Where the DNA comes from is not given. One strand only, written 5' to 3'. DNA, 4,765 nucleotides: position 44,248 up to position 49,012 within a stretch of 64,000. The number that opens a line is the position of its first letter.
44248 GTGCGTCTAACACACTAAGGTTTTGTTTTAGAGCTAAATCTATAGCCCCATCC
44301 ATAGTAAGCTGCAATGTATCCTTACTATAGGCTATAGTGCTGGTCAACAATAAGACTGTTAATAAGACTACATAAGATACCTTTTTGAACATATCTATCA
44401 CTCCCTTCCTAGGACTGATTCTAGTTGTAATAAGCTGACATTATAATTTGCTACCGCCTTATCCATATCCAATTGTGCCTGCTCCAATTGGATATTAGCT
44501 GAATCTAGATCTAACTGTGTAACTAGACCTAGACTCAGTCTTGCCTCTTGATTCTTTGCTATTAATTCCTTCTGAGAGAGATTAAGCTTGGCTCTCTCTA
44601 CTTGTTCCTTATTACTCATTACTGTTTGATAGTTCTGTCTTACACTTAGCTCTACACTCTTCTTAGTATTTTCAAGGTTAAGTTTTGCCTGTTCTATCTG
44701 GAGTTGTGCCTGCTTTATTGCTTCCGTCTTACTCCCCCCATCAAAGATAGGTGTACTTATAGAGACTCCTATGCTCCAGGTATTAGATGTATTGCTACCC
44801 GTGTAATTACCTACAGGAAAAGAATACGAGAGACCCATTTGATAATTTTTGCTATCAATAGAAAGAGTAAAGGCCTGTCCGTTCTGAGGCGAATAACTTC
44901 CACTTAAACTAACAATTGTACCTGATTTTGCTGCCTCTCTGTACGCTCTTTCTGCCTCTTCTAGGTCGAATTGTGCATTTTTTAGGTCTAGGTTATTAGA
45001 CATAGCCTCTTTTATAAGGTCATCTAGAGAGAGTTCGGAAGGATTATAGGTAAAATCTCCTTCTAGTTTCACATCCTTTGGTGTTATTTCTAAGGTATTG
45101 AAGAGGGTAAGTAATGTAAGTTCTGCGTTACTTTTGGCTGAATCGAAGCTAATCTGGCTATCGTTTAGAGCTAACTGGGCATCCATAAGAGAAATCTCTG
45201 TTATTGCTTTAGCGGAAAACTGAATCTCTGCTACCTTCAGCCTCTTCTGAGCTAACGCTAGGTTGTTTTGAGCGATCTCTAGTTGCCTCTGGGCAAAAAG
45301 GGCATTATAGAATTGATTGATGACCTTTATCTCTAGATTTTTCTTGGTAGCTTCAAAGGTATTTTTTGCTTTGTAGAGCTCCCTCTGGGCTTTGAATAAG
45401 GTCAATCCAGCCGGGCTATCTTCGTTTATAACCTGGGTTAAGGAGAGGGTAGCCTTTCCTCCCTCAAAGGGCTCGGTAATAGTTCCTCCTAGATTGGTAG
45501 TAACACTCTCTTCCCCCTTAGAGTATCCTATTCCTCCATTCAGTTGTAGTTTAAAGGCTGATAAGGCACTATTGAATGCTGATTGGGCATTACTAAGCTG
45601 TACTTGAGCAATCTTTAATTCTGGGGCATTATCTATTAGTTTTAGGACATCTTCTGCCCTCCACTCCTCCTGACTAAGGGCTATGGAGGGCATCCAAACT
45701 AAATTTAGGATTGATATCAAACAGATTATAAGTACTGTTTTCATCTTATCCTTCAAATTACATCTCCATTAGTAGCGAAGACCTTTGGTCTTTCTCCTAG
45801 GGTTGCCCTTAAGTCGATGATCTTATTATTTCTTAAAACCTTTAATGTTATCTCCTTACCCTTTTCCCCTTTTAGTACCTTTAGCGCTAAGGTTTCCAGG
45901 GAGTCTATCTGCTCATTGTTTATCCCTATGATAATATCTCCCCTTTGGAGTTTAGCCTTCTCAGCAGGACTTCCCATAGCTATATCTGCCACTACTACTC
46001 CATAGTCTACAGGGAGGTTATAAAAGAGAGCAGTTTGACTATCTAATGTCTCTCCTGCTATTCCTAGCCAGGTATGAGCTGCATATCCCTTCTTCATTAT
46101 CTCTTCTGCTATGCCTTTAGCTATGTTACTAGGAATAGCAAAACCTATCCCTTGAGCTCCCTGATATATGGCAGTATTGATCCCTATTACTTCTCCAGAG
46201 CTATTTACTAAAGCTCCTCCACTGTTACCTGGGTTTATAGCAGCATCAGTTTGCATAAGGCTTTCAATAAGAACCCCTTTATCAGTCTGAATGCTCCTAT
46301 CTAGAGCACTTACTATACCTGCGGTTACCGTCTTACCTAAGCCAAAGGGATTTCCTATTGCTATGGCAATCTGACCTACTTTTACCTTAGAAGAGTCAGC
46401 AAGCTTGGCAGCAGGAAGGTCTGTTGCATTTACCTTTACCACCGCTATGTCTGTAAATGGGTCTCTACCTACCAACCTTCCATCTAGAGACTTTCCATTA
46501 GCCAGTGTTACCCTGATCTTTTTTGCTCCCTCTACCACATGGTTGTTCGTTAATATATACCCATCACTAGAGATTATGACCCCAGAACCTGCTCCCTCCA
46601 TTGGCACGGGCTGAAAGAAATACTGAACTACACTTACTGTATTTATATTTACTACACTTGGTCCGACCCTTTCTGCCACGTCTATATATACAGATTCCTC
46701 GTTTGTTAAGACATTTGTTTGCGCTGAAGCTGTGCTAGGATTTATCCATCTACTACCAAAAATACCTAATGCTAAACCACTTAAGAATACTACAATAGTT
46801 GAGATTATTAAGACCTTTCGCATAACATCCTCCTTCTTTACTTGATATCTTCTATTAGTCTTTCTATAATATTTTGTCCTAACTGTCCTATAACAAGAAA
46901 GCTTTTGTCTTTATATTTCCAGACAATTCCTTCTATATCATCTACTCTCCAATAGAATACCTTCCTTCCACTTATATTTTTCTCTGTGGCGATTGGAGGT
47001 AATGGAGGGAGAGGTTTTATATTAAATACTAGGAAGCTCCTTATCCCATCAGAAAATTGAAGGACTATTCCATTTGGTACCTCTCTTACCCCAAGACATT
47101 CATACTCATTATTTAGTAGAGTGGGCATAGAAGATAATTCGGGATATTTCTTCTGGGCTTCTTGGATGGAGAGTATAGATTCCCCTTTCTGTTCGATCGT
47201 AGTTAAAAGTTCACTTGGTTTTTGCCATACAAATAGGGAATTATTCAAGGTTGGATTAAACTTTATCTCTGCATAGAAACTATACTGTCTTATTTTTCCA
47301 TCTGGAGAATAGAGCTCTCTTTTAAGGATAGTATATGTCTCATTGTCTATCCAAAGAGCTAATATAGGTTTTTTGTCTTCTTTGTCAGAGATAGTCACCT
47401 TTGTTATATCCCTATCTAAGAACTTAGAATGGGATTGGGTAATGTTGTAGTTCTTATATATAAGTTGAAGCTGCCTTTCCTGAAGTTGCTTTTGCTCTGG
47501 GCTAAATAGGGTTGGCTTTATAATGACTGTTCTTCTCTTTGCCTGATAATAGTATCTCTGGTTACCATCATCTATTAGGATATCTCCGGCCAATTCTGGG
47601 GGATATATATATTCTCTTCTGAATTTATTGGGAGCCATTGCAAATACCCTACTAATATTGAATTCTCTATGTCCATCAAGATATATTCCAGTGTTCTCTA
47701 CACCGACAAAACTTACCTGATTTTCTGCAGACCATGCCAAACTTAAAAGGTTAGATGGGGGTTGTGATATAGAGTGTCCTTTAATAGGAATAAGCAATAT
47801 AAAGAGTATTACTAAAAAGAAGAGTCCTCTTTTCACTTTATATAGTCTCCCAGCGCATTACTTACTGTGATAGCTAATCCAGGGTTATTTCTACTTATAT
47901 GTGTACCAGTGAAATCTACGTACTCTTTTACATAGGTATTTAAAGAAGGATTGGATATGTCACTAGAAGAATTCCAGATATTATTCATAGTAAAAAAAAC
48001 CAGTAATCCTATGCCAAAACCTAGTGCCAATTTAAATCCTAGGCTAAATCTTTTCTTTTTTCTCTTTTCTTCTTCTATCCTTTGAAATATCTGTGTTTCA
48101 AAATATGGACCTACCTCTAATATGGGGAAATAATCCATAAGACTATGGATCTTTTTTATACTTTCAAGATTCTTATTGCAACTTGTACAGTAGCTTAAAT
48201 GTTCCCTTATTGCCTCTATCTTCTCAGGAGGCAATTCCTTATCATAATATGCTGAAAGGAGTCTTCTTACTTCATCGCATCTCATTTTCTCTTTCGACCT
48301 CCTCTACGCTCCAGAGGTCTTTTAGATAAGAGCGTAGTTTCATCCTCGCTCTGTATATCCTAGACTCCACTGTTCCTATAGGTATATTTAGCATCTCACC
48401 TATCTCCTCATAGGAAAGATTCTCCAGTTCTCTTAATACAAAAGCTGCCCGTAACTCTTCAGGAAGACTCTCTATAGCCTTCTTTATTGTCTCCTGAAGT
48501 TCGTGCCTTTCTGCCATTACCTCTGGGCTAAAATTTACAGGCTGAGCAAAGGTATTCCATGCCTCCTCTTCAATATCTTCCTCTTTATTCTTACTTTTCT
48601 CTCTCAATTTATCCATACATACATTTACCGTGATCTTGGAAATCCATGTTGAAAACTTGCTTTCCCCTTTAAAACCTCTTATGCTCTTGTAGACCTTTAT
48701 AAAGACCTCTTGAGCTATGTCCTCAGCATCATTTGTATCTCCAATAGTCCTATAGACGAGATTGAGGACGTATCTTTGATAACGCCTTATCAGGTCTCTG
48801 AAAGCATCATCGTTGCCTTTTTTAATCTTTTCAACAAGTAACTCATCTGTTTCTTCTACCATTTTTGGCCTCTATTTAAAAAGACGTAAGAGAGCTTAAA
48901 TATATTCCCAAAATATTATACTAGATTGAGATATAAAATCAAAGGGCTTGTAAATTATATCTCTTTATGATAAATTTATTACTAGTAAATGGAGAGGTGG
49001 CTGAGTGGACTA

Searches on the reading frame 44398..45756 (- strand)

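Call 90: search_protein_families(library=pfam, proteins=[window:44398-45756:-], max_evalue=0.00001)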
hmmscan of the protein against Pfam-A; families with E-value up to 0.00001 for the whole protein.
window:44398-45756:- (452 aa): 1 family
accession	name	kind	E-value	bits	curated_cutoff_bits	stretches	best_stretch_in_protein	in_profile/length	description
PF02321.23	OEP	-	3.7e-53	180.6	22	2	244-450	1-187/187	Outer membrane efflux protein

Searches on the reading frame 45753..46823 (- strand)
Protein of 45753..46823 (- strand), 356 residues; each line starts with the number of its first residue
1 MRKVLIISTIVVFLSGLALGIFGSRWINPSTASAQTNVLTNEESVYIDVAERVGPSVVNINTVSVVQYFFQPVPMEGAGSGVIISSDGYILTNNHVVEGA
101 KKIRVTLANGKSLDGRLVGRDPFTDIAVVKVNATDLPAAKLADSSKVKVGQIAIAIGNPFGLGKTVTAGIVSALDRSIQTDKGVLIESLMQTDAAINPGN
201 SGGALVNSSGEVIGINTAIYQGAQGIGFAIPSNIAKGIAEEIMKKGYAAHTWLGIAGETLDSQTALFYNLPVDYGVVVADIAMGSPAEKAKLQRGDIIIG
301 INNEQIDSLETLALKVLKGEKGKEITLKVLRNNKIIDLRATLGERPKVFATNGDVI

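Call 90: search_protein_families(library=pfam, proteins=[window:45753-46823:-], max_evalue=0.00001)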
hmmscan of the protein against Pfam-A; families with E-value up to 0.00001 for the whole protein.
window:45753-46823:- (356 aa): 5 families
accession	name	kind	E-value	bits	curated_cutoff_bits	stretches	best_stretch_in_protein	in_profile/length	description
PF13365.12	Trypsin_2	-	2.1e-36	126.2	27.6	1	79-215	1-144/144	Trypsin-like peptidase domain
PF00089.32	Trypsin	-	1.9e-22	80.6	20.6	1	80-233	28-214/220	Trypsin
PF13180.12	PDZ_2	-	1.6e-14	54.4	27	1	269-341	12-79/80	PDZ domain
PF00595.29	PDZ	-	7.3e-12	45.9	23.2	1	249-330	8-81/81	PDZ domain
PF17820.7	PDZ_6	-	7.9e-11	42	27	1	277-331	1-54/54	PDZ domain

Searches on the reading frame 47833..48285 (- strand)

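Call 90: search_protein_families(library=pfam, proteins=[window:47833-48285:-], max_evalue=0.00001)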
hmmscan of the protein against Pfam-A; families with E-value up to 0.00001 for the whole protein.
window:47833-48285:- (150 aa): 1 family
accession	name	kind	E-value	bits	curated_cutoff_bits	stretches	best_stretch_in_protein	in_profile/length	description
PF13490.11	zf-HC2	-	1.1e-10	41.8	22.2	1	3-36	1-34/35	Putative zinc-finger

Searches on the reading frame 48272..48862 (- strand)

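Call 90: search_protein_families(library=pfam, proteins=[window:48272-48862:-], max_evalue=0.00001)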
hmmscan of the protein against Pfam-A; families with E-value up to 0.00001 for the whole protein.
window:48272-48862:- (196 aa): 4 families
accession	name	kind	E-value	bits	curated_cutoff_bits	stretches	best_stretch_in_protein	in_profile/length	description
PF08281.18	Sigma70_r4_2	-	2.2e-19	69.3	25.7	1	125-176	3-54/54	Sigma-70, region 4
PF04542.20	Sigma70_r2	-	1.4e-18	66.9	24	1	24-90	1-69/71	Sigma-70 region 2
PF04545.22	Sigma70_r4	-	1.5e-12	47.2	24.1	1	129-177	1-49/50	Sigma-70, region 4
PF07638.17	Sigma70_ECF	-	3.5e-07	30.7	21.1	1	9-181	7-184/185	ECF sigma factor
